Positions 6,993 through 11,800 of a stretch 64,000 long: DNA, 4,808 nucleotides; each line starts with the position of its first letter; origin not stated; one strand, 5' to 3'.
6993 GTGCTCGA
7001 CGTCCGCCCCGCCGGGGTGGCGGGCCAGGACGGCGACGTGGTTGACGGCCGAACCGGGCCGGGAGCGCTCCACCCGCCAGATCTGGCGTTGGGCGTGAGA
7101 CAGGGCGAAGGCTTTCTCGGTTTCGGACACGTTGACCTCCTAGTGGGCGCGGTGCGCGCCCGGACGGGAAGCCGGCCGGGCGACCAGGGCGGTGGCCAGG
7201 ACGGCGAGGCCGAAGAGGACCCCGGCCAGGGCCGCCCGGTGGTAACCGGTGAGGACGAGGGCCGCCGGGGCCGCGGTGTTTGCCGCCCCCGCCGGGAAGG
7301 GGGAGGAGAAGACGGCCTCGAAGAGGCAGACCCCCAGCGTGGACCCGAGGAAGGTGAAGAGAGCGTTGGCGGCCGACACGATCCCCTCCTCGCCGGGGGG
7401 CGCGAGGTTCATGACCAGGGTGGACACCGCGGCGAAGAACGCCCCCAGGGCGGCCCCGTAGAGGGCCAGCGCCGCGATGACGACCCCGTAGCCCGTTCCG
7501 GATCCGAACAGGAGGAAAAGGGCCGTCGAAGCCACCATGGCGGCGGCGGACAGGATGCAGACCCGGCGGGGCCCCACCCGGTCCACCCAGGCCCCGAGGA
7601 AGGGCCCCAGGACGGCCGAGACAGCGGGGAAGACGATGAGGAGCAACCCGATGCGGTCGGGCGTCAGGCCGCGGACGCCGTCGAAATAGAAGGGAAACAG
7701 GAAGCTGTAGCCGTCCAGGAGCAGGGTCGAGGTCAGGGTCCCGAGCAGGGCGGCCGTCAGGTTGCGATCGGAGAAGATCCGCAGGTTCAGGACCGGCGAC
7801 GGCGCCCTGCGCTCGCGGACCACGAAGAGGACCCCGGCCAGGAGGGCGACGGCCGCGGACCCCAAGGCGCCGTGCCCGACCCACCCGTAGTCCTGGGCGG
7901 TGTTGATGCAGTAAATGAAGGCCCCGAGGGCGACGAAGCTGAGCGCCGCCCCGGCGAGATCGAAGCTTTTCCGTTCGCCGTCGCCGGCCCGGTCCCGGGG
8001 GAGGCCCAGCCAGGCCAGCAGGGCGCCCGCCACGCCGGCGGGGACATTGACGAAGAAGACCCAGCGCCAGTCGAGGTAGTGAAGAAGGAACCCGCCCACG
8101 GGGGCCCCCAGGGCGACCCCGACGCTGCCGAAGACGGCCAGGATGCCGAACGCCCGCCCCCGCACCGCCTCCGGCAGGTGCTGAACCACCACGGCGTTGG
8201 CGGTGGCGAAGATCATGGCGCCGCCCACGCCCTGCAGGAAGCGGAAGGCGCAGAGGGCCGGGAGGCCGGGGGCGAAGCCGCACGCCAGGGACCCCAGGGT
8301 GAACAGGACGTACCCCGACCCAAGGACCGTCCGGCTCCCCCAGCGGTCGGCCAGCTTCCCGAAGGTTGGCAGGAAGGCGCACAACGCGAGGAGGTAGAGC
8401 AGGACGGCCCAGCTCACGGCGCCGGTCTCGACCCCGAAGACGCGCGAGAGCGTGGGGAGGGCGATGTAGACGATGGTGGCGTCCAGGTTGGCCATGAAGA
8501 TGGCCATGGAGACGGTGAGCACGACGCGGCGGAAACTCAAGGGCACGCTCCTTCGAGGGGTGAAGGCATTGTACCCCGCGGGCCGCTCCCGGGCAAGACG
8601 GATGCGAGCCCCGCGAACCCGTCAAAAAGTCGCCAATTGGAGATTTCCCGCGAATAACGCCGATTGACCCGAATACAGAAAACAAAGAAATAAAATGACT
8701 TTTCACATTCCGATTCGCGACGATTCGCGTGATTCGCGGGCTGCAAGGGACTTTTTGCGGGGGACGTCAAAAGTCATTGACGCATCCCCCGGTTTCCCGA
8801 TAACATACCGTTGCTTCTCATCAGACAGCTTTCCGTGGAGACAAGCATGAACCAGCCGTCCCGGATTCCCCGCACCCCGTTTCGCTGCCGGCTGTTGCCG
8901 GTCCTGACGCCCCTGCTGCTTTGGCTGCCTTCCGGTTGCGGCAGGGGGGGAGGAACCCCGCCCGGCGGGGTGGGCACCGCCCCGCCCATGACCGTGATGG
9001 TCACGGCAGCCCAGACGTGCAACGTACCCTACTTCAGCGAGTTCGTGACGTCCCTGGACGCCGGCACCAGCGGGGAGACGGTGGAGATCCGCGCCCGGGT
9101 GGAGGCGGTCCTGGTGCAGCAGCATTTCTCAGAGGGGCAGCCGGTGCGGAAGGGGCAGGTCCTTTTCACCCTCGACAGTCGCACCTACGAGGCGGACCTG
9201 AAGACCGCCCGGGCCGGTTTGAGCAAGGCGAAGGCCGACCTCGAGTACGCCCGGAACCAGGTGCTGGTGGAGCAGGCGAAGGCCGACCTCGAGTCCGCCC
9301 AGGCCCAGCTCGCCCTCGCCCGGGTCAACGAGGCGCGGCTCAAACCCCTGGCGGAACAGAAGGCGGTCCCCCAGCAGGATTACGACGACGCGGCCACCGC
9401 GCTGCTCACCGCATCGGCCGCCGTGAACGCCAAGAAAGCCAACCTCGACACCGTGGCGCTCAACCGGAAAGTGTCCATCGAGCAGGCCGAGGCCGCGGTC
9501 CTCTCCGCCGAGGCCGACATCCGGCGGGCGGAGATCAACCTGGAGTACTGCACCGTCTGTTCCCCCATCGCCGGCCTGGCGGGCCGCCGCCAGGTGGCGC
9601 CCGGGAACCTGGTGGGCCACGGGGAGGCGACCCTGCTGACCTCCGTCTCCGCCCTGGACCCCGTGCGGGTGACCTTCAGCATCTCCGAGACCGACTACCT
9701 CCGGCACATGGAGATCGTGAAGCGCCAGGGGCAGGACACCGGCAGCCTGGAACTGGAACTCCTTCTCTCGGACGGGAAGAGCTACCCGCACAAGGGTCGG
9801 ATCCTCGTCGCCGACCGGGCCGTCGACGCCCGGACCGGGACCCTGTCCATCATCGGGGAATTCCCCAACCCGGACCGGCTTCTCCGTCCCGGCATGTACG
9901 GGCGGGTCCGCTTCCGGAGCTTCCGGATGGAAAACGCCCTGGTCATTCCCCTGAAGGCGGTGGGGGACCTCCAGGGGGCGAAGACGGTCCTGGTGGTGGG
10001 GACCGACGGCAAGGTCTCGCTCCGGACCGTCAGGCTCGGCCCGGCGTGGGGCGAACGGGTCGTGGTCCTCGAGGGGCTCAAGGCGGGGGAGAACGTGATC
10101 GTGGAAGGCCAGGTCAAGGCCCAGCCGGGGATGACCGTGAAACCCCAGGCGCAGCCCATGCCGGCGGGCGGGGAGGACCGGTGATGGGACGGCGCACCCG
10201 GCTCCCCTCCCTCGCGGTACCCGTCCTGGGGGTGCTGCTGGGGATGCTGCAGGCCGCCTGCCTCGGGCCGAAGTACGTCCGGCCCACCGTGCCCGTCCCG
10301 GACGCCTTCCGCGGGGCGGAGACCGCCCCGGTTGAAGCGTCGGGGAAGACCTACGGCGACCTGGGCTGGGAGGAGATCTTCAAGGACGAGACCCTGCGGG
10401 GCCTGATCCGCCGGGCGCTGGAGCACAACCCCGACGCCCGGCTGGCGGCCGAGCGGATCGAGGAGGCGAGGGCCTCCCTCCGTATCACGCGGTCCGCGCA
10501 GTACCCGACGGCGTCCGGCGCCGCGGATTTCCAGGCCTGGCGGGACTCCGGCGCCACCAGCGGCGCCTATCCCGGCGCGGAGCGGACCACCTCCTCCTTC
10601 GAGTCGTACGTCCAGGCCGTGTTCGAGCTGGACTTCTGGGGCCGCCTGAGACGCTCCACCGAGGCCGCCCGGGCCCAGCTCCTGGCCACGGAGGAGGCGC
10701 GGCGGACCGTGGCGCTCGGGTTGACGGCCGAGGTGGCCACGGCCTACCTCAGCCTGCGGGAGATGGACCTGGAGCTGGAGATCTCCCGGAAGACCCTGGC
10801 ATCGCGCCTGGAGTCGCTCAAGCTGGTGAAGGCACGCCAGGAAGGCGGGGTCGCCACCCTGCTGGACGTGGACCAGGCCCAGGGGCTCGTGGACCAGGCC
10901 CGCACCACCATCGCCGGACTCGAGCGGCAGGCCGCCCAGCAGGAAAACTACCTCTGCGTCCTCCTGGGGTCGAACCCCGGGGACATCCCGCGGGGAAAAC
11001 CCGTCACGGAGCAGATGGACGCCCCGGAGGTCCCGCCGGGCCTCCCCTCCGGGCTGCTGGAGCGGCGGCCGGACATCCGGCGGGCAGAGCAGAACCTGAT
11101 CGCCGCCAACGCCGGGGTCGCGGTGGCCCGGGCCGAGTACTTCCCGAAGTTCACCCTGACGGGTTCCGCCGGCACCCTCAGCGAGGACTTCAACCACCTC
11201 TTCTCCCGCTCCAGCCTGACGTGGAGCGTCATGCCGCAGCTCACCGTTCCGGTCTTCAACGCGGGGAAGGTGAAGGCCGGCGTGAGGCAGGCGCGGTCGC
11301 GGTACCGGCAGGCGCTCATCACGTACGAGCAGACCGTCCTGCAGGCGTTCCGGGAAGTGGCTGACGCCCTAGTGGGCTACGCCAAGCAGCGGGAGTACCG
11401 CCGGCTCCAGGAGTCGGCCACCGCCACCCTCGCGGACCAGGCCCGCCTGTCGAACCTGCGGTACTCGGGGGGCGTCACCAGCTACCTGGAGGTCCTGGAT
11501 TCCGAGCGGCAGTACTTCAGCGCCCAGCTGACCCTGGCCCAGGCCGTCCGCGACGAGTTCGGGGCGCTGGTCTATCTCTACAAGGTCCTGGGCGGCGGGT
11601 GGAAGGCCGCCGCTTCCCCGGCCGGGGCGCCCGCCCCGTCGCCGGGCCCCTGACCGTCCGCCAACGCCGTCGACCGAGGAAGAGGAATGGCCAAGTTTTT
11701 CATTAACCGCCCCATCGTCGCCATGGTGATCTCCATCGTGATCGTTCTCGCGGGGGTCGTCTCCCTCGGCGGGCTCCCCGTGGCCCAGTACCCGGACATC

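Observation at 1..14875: Dimodular NRPS (C-A-T-C-A-T-R) with starter C domain and terminal reductase, coupled to MFS and RND exporters: candidate N-acyl dipeptide aldehyde / pyrazinone locus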

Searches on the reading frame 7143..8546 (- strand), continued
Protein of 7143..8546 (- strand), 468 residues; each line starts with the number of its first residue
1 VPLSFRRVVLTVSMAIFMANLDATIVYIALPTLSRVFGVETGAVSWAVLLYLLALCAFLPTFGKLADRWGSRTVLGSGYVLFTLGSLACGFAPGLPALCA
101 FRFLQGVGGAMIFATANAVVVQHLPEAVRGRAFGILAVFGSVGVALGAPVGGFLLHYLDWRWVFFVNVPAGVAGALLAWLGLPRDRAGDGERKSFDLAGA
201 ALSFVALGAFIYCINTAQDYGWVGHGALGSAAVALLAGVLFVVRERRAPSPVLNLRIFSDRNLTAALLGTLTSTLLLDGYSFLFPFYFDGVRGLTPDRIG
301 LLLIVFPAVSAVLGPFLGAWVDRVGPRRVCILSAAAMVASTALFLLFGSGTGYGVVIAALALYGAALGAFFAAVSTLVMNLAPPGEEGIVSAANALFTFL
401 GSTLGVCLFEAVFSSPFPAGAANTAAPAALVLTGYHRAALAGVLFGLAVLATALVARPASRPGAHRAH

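Call 84: predict_structure(alignment_id=A2)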
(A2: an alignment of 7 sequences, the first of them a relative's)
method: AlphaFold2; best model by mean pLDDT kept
length: 552 residues; sequences in the alignment: 7
mean_pLDDT: 65.1   pTM: 0.55
mean pLDDT of the five models: 65.1, 64.1, 62.4, 57.3, 51.3
residues with pLDDT >= 90: 98; 70-90: 184; 50-70: 86; < 50: 184
segments of 3 or more residues with pLDDT < 50: 1-38, 141-146, 180-208, 238-280, 307-330, 342-344, 353-376, 391-402
pLDDT, mean of each block of 10 residues (from residue 1): 33 27 24 38 86 84 89 93 91 79 93 90 93 86 49 81 93 82 28 29 38 76 90 66 29 32 36 36 73 72 55 37 43 57 50 44 32 44 64 45 59 89 83 71 73 81 83 77 87 69 84 86 89 89 76 58
secondary structure, 60 per line:
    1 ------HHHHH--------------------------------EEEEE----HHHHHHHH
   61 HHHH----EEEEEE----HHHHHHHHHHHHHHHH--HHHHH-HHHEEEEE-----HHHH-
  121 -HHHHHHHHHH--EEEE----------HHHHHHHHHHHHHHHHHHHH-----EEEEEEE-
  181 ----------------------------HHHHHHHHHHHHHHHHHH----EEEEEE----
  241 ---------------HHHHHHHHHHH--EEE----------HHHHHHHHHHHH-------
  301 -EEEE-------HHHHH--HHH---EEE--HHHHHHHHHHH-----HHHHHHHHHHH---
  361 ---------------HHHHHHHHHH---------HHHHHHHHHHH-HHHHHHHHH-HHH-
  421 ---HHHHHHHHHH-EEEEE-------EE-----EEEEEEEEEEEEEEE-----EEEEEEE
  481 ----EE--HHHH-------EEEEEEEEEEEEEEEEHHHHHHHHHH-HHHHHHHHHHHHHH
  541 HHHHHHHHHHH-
elements in order: H7-11 E44-48 H53-64 E69-74 H79-94 H97-101 E106-110 H116-119 H122-131 E134-137 H148-167 E173-179 H209-226 E231-236 H256-266 E269-271 H282-293 E302-305 H313-317 E326-328 H331-341 H347-357 H376-385 H395-405 H407-415 H424-433 E435-439 E454-468 E474-480 H489-492 E500-515 H516-525 H527-551
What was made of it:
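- Tried and rejected: The AF2 model of a family R-CNB fragment (call 84) had pTM 0.55.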

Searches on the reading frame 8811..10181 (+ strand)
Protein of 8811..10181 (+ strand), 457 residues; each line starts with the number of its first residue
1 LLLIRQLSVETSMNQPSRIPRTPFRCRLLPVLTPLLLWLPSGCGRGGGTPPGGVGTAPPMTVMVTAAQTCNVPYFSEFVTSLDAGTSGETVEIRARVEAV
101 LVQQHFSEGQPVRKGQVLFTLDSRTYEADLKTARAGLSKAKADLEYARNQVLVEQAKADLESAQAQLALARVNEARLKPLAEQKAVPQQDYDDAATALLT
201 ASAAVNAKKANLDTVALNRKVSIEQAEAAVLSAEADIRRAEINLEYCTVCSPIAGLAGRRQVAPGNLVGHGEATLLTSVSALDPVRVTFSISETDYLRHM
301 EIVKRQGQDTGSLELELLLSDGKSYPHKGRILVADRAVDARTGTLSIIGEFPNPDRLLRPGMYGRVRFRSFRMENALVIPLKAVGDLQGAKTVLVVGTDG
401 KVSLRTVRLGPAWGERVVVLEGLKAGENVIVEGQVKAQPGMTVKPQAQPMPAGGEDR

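Call 8: search_protein_families(library=pfam, proteins=[window:8811-10181:+], max_evalue=0.001)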
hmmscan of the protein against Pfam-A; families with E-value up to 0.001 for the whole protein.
window:8811-10181:+ (457 aa): 4 families
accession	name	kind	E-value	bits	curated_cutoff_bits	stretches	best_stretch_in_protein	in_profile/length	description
PF16576.10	HlyD_D23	-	1.1e-13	51.4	30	2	236-363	98-213/214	Barrel-sandwich domain of CusB or HlyD membrane-fusion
PF13437.12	HlyD_3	-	3.7e-07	31.3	22.2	0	93-135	2-45/106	HlyD family secretion protein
PF13533.13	Biotin_lipoyl_2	-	2.7e-05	24.3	29.8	1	91-122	1-32/32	Biotin-lipoyl like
PF00529.27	CusB_dom_1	-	6e-05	23.6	26.5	1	150-431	12-89/89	Cation efflux system protein CusB domain 1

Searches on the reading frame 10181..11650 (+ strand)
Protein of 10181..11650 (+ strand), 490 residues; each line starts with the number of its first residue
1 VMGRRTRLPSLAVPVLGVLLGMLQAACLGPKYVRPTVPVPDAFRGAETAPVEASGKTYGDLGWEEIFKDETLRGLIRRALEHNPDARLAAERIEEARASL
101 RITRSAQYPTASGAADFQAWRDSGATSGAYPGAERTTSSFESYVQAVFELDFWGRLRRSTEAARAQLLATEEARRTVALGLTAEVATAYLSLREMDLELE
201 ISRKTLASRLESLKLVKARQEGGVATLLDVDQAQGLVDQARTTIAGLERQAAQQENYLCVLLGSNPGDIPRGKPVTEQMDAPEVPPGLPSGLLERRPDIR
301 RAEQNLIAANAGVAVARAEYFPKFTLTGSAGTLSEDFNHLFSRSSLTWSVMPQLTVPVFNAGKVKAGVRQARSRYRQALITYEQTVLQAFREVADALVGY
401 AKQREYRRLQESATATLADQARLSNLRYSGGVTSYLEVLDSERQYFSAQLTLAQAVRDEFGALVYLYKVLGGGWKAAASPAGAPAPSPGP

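Call 8: search_protein_families(library=pfam, proteins=[window:10181-11650:+], max_evalue=0.001)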
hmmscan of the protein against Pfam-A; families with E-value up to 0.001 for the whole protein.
window:10181-11650:+ (490 aa): 1 family
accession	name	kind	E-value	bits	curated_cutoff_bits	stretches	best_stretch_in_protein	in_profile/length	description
PF02321.23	OEP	-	2.9e-48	164.6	22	2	293-469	9-185/187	Outer membrane efflux protein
